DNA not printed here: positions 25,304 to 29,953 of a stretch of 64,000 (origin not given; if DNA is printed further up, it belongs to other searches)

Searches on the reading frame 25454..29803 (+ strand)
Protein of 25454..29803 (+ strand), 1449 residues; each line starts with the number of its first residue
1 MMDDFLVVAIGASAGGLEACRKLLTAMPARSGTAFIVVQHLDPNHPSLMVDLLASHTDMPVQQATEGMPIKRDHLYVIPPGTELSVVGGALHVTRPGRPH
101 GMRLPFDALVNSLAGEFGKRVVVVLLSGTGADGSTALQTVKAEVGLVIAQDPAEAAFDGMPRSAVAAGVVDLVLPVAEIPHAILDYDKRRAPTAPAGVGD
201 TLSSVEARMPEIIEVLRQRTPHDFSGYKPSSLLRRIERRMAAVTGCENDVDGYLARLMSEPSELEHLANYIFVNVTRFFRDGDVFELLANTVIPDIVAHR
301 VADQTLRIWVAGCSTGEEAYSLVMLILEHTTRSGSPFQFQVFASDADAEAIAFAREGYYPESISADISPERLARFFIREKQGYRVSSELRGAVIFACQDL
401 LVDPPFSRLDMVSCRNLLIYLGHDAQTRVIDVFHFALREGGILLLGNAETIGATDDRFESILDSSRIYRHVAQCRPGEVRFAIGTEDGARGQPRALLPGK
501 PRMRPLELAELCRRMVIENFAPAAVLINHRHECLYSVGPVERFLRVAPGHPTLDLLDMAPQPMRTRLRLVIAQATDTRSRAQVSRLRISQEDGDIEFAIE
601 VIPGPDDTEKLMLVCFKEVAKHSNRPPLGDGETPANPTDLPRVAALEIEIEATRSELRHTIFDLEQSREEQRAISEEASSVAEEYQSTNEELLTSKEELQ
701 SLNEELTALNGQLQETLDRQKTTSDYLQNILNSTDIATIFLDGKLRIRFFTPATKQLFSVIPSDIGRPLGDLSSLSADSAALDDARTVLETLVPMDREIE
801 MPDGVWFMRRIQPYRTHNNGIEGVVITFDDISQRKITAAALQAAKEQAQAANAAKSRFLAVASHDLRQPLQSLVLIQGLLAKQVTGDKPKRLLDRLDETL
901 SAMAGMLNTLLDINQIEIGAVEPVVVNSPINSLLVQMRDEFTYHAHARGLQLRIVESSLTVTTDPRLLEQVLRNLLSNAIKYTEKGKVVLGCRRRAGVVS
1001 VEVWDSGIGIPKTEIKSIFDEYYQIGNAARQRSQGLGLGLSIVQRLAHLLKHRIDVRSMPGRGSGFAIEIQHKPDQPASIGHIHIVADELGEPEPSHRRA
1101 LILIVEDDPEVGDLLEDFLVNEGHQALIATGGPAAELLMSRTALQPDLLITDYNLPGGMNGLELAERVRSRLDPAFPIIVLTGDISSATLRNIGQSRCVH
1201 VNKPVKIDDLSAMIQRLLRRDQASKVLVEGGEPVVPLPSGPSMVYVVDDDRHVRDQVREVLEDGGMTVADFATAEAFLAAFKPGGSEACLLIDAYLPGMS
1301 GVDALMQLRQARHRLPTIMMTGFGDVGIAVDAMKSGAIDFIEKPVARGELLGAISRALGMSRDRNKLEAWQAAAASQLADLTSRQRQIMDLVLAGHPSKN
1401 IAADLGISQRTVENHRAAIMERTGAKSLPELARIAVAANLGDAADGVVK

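Call 3: search_protein_families(library=pfam, proteins=[window:25454-29803:+])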
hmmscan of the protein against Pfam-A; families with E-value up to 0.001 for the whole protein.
window:25454-29803:+ (1449 aa): 11 families
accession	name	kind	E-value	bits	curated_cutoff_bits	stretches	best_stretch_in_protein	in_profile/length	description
PF01339.22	CheB_methylest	-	9.5e-53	178.9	24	1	8-183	1-174/174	CheB methylesterase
PF01739.24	CheR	-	1.5e-50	171.8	27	1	274-461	1-189/195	CheR methyltransferase, SAM binding domain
PF00072.30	Response_reg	-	3.2e-39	134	30.2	2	1244-1354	1-110/111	Response regulator receiver domain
PF13596.12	PAS_10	-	3.3e-26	92.4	22.1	1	727-831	1-105/106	PAS domain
PF02518.31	HATPase_c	-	4e-24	85.6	26.4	1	964-1071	2-108/111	Histidine kinase-, DNA gyrase B-, and HSP90-like ATPase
PF00196.25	GerE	-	1.4e-15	57.1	23.5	1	1381-1435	3-57/57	Bacterial regulatory proteins, luxR family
PF03705.20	CheR_N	-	4.6e-09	36.3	27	1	211-261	5-53/53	CheR methyltransferase, all-alpha domain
PF00512.31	HisKA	-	5.3e-09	36.4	26.9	1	854-917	1-64/66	His Kinase A (phospho-acceptor) domain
PF08281.18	Sigma70_r4_2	-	3.5e-06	27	25.7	1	1377-1417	7-48/54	Sigma-70, region 4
PF08448.16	PAS_4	-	0.0001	22.9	23.1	0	731-835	1-109/110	PAS fold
PF13384.12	HTH_23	-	0.00023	21.3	24.6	0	1384-1425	6-46/50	Homeodomain-like domain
